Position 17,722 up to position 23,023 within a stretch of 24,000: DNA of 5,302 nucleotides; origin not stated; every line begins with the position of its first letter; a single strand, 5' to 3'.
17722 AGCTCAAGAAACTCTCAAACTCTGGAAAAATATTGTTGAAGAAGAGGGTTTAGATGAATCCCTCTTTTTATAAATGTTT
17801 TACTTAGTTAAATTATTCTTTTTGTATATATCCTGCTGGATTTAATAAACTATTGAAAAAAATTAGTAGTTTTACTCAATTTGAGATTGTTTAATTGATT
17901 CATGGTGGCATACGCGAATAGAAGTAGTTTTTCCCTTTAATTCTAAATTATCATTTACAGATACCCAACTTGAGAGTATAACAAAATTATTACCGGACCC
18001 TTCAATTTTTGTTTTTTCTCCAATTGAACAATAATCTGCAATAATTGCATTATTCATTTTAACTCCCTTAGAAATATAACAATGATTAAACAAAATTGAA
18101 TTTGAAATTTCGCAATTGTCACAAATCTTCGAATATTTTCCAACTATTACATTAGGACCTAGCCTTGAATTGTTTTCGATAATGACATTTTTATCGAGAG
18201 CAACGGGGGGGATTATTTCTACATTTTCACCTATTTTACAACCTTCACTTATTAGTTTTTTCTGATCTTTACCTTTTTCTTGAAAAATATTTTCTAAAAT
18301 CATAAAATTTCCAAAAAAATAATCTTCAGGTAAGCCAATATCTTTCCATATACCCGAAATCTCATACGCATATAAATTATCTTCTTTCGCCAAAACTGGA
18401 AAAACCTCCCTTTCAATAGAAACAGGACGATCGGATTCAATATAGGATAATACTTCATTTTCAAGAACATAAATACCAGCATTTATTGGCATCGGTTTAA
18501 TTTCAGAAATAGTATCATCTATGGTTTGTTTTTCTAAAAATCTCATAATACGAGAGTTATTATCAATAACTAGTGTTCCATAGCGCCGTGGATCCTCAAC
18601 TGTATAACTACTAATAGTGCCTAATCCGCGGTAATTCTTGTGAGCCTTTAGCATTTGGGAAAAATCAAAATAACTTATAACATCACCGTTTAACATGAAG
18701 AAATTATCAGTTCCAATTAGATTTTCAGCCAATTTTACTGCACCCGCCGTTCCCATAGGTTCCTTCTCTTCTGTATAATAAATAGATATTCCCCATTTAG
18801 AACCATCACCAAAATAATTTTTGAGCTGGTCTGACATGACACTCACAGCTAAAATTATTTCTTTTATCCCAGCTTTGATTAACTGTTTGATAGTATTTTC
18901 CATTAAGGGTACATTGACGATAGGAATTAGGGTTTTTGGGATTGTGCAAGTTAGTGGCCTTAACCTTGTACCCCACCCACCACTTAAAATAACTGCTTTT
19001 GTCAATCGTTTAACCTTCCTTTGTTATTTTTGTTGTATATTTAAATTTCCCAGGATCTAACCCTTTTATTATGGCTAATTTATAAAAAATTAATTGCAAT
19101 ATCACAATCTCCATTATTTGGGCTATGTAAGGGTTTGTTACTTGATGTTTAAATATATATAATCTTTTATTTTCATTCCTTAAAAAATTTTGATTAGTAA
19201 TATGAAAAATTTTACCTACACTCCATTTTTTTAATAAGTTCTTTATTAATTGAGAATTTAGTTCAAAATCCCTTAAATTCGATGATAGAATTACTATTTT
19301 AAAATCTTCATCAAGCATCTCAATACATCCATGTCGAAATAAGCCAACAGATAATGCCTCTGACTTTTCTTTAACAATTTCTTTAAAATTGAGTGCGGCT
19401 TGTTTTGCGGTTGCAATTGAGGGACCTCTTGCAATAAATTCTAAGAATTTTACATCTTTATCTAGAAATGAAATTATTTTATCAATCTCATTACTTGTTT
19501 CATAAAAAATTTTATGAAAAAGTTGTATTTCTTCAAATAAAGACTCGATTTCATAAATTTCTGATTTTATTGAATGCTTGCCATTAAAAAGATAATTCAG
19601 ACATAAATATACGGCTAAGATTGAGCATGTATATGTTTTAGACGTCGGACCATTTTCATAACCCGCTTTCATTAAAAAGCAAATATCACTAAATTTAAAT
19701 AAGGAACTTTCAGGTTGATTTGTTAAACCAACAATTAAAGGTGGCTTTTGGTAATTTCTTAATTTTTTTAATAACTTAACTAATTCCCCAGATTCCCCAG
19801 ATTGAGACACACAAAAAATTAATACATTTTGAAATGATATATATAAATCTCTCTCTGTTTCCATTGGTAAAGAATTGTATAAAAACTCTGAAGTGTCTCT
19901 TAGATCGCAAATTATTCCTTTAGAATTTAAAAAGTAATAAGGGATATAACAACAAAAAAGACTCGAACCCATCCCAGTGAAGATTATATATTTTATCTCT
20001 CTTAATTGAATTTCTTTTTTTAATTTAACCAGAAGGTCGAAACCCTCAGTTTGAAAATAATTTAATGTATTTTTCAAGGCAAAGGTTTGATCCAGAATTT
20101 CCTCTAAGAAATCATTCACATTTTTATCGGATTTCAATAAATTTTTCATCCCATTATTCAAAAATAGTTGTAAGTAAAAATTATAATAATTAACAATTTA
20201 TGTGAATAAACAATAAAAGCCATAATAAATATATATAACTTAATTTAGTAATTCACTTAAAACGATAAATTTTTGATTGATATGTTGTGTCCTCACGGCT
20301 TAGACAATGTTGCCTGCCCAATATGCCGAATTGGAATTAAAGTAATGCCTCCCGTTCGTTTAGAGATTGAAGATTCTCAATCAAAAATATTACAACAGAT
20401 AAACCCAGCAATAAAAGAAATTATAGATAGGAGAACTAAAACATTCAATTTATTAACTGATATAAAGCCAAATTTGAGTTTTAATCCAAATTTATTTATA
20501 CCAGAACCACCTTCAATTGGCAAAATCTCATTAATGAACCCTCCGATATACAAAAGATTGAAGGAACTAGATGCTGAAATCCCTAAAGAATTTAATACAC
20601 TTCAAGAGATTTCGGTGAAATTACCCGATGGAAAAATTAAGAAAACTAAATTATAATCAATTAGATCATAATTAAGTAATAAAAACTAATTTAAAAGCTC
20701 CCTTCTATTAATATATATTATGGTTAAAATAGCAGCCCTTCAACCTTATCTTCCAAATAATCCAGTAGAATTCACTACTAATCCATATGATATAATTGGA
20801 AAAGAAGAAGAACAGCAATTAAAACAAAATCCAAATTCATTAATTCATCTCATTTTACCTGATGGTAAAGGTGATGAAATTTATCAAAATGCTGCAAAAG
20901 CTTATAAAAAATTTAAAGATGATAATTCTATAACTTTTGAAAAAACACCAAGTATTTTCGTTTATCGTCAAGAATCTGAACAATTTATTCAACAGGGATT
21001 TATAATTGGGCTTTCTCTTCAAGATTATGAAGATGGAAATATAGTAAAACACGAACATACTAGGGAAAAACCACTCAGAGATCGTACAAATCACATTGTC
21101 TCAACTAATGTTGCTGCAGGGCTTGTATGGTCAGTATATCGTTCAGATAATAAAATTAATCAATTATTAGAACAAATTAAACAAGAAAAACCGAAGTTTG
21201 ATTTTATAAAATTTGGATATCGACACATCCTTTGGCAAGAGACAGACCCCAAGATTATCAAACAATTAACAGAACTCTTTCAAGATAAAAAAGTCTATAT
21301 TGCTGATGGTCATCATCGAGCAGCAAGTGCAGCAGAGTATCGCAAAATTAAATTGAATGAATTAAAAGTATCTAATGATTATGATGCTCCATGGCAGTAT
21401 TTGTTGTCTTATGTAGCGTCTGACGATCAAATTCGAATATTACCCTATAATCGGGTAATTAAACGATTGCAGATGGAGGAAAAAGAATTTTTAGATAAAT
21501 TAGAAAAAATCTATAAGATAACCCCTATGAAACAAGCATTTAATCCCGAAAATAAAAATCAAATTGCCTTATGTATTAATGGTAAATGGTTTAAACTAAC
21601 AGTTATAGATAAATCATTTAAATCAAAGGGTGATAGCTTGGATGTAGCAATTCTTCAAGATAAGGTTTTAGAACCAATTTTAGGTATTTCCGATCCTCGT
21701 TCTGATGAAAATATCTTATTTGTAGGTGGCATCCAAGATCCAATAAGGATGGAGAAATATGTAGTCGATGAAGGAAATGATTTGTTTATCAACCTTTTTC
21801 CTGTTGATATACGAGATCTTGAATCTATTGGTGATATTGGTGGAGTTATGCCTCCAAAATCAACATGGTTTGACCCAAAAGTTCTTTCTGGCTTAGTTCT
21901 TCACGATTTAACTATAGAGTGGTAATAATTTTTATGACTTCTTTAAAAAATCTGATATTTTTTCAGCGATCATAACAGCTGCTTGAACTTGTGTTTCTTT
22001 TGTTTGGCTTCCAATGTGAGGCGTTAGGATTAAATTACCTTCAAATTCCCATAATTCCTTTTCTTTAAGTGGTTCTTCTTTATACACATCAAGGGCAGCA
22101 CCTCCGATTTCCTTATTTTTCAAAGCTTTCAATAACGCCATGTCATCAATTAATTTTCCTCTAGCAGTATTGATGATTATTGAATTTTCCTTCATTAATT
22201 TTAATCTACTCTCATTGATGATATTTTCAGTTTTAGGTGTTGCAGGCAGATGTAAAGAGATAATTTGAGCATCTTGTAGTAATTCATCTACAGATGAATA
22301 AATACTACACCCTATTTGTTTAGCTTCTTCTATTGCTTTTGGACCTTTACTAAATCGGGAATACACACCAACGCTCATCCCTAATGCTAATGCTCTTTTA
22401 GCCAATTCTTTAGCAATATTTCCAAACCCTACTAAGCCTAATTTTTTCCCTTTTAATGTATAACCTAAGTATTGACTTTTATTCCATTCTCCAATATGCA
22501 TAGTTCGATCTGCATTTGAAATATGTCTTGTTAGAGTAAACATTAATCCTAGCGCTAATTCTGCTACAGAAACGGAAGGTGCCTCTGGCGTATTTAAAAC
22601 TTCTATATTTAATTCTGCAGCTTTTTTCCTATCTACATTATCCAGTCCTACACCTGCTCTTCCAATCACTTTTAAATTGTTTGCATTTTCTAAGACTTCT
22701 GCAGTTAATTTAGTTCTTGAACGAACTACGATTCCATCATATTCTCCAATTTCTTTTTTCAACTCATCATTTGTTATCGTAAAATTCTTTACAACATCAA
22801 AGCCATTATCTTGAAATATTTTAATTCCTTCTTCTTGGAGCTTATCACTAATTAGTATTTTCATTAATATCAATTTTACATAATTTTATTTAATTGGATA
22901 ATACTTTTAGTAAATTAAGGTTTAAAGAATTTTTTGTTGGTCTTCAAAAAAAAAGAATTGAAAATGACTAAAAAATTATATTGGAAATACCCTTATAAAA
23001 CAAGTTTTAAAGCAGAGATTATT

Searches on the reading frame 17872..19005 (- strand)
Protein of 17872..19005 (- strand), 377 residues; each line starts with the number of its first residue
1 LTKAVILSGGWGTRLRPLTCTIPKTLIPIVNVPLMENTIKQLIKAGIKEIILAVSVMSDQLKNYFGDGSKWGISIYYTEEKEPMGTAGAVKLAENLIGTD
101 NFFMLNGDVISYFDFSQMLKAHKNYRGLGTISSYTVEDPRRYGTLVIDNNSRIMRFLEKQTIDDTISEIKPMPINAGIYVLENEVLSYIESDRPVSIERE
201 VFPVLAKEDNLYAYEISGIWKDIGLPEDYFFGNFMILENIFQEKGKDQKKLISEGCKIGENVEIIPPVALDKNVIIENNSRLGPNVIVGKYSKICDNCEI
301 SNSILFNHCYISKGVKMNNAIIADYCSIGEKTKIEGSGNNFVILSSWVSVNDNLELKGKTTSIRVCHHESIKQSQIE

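Call 6: search_protein_families(library=pfam, proteins=[window:17872-19005:-], max_evalue=0.01)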
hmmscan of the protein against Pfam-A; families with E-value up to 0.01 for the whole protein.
window:17872-19005:- (377 aa): 6 families
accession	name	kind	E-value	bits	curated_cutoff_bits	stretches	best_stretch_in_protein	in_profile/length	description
PF00483.29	NTP_transferase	-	3.4e-48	164.8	21.2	1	3-231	1-237/245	Nucleotidyl transferase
PF25084.1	LbH_EIF2B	-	8.1e-13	48.7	54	1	271-354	7-85/105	EIF2B subunit epsilon LbH domain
PF00132.30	Hexapep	-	4.9e-11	42.3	27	1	252-283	4-35/36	Bacterial transferase hexapeptide (six repeats)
PF24894.1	Hexapep_GlmU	-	3.3e-07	30.8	23.3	1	287-334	36-83/104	GlmU-like, C-terminal hexapeptide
PF12804.13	NTP_transf_3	-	1.6e-06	28.9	27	1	4-110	1-97/160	MobA-like NTP transferase domain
PF25087.1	GMPPB_C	-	4.3e-05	23.6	39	1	267-374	4-103/110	GMPPB C-terminal domain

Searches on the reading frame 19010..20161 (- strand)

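Call 6: search_protein_families(library=pfam, proteins=[window:19010-20161:-], max_evalue=0.01)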
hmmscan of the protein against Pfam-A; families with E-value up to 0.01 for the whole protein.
window:19010-20161:- (383 aa): 1 family
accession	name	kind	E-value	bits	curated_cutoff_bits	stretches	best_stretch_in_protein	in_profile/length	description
PF01380.27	SIS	-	3.2e-19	69.5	25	2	53-177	2-119/131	SIS domain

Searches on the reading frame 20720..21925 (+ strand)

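Call 83: search_protein_families(library=pfam, proteins=[window:20720-21925:+], max_evalue=0.001)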
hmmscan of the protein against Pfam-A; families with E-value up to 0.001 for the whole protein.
window:20720-21925:+ (401 aa): 1 family
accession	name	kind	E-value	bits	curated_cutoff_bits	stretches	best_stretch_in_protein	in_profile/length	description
PF06245.16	DUF1015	-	2.4e-75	253.9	25.8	1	18-309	18-324/325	Protein of unknown function (DUF1015)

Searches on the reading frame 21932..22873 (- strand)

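Call 83: search_protein_families(library=pfam, proteins=[window:21932-22873:-], max_evalue=0.001)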
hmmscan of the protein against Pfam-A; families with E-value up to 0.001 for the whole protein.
window:21932-22873:- (313 aa): 5 families
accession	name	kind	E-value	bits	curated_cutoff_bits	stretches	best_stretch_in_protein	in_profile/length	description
PF02826.25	2-Hacid_dh_C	-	2.9e-58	196.6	25.1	1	108-288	1-178/178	D-isomer specific 2-hydroxyacid dehydrogenase, NAD binding domain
PF00389.36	2-Hacid_dh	-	1.2e-33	116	24.6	1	6-312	1-126/134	D-isomer specific 2-hydroxyacid dehydrogenase, catalytic domain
PF03446.21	NAD_binding_2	-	7.5e-09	36.2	21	1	144-256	1-112/161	NAD binding domain of 6-phosphogluconate dehydrogenase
PF03807.23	F420_oxidored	-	0.00011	23.2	21.6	1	144-222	1-79/94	NADP oxidoreductase coenzyme F420-dependent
PF07991.19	KARI_N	-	0.00038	20.5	20.6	0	140-233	2-91/165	Acetohydroxy acid isomeroreductase, NADPH-binding domain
